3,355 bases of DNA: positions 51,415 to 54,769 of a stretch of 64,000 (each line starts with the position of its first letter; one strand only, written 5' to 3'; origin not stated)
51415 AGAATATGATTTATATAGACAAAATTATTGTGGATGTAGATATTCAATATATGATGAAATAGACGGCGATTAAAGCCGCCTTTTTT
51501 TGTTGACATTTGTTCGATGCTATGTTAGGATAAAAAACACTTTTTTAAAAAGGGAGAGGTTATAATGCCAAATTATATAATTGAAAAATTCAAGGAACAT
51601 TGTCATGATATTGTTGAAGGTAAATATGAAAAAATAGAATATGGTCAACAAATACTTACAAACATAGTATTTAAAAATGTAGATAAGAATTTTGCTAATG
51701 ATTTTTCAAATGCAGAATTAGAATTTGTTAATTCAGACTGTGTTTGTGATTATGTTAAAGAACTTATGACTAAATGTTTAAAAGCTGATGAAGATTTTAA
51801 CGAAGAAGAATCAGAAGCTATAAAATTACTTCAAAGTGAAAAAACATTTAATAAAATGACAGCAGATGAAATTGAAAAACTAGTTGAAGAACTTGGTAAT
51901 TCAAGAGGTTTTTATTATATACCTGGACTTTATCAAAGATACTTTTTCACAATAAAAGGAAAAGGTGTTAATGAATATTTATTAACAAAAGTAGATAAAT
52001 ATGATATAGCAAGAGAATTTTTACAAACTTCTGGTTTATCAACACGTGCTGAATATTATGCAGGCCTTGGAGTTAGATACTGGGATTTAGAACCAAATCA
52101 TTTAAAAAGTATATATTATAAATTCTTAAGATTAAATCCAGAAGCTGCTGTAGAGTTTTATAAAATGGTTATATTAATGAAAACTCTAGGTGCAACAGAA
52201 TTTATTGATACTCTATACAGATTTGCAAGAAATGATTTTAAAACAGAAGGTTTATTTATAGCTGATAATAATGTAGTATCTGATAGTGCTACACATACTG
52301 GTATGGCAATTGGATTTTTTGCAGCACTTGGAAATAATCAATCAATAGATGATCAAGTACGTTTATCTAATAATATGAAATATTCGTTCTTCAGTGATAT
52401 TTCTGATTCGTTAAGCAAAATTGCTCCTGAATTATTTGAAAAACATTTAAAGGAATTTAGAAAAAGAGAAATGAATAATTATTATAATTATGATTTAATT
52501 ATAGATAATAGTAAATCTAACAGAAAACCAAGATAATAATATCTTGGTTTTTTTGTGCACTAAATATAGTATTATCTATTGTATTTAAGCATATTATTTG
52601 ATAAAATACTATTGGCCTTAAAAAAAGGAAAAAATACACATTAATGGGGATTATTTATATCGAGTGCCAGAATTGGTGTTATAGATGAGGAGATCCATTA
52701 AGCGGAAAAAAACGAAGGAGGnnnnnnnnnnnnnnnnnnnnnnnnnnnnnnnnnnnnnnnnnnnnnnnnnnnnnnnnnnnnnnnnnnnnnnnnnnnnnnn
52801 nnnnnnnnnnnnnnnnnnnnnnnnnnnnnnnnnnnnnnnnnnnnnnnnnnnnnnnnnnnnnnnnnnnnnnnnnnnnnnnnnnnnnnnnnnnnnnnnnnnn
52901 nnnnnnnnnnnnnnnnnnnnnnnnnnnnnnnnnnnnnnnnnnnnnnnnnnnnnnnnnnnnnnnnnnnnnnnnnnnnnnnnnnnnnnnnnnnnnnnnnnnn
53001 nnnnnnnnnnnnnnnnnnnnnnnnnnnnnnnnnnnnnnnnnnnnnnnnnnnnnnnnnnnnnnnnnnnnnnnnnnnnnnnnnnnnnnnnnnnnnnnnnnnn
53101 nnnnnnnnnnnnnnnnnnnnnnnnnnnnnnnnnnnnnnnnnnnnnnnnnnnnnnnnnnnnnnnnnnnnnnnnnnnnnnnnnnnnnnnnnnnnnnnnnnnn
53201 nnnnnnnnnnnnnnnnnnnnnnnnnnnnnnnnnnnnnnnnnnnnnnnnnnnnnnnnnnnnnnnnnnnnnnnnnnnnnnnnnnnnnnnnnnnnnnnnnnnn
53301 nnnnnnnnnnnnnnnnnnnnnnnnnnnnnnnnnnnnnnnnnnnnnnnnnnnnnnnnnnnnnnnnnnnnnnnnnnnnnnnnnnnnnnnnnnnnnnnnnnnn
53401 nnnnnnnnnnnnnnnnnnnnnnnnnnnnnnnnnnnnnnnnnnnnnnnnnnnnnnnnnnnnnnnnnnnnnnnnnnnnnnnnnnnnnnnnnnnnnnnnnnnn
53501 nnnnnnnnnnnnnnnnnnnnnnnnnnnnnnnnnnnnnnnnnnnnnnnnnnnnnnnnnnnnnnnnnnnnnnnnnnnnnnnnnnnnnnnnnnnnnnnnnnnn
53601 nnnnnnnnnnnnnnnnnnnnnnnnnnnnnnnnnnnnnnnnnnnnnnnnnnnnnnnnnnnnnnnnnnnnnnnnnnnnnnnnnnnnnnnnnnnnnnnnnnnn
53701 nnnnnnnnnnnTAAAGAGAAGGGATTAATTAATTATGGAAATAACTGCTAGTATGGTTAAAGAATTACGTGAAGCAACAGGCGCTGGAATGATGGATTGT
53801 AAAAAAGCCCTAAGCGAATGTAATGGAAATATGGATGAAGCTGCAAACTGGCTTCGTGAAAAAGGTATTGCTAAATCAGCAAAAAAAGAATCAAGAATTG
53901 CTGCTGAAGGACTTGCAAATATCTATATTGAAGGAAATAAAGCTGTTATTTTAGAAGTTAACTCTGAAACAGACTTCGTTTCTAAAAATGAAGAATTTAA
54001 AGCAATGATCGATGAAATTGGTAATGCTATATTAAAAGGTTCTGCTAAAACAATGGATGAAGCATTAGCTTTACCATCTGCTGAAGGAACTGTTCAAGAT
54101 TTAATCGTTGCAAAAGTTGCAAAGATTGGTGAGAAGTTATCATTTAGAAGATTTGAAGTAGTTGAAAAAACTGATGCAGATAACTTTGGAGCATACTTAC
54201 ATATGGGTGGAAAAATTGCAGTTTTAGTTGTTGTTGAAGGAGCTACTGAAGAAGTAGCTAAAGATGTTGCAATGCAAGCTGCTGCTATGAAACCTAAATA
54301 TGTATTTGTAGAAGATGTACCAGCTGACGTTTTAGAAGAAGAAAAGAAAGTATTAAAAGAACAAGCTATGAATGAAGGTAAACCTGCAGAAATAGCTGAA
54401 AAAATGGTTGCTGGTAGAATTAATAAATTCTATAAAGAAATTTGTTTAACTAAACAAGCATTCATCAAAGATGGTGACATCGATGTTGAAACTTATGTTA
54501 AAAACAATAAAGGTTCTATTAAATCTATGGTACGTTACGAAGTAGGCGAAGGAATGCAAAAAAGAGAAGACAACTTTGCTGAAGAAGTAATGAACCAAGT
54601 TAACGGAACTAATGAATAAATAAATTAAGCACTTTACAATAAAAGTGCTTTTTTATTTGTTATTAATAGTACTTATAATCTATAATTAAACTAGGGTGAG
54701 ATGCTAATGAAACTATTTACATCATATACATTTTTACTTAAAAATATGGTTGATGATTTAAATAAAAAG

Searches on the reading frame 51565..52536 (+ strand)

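Call 4: search_protein_families(library=pfam, proteins=[window:51565-52536:+], max_evalue=1)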
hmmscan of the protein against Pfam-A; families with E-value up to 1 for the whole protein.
window:51565-52536:+ (323 aa): 2 families
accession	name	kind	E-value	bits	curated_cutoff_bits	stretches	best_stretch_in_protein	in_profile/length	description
PF22842.2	Pel9A-like_beta_helix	-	0.078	12.4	25.2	1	233-262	150-179/370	Pel9A-like, right handed beta helix region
PF00331.26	Glyco_hydro_10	-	0.15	11.7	22.1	0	199-247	137-184/311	Glycosyl hydrolase family 10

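Call 8: search_protein_families(library=ncbifam, proteins=[window:51565-52536:+], max_evalue=1)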
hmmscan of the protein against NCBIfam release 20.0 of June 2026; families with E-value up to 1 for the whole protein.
window:51565-52536:+ (323 aa): 0 families

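Call 9: search_protein_families(library=padloc, proteins=[window:51565-52536:+], max_evalue=1)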
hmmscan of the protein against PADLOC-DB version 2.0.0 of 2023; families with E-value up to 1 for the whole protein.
window:51565-52536:+ (323 aa): 0 families

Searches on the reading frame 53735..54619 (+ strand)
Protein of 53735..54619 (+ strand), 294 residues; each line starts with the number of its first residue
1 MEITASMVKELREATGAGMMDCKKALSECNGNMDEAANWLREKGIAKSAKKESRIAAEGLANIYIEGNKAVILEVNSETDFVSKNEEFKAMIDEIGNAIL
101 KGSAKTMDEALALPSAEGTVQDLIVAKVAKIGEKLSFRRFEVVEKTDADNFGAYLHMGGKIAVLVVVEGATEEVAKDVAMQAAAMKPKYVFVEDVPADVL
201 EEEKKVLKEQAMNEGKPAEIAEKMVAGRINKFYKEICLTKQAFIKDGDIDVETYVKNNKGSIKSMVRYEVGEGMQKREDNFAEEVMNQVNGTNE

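Call 93: search_protein_families(library=pfam, proteins=[window:53735-54619:+], max_evalue=0.00001)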
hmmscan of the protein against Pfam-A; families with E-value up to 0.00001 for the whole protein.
window:53735-54619:+ (294 aa): 2 families
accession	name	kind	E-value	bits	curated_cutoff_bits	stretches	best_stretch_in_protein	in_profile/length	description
PF00889.24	EF_TS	-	1.1e-72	244.4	27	1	70-272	1-204/204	Elongation factor TS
PF25025.1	EF-Ts_N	-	3.5e-07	30.5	33.2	1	5-43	14-53/60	Elongation factor Ts, mitochondrial, N-terminal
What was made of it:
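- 53735..54619 (+): tsf (elongation factor Ts). Last gene of the rpsB-tsf unit. Pfam EF_TS 1.1e-72 (call 93).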
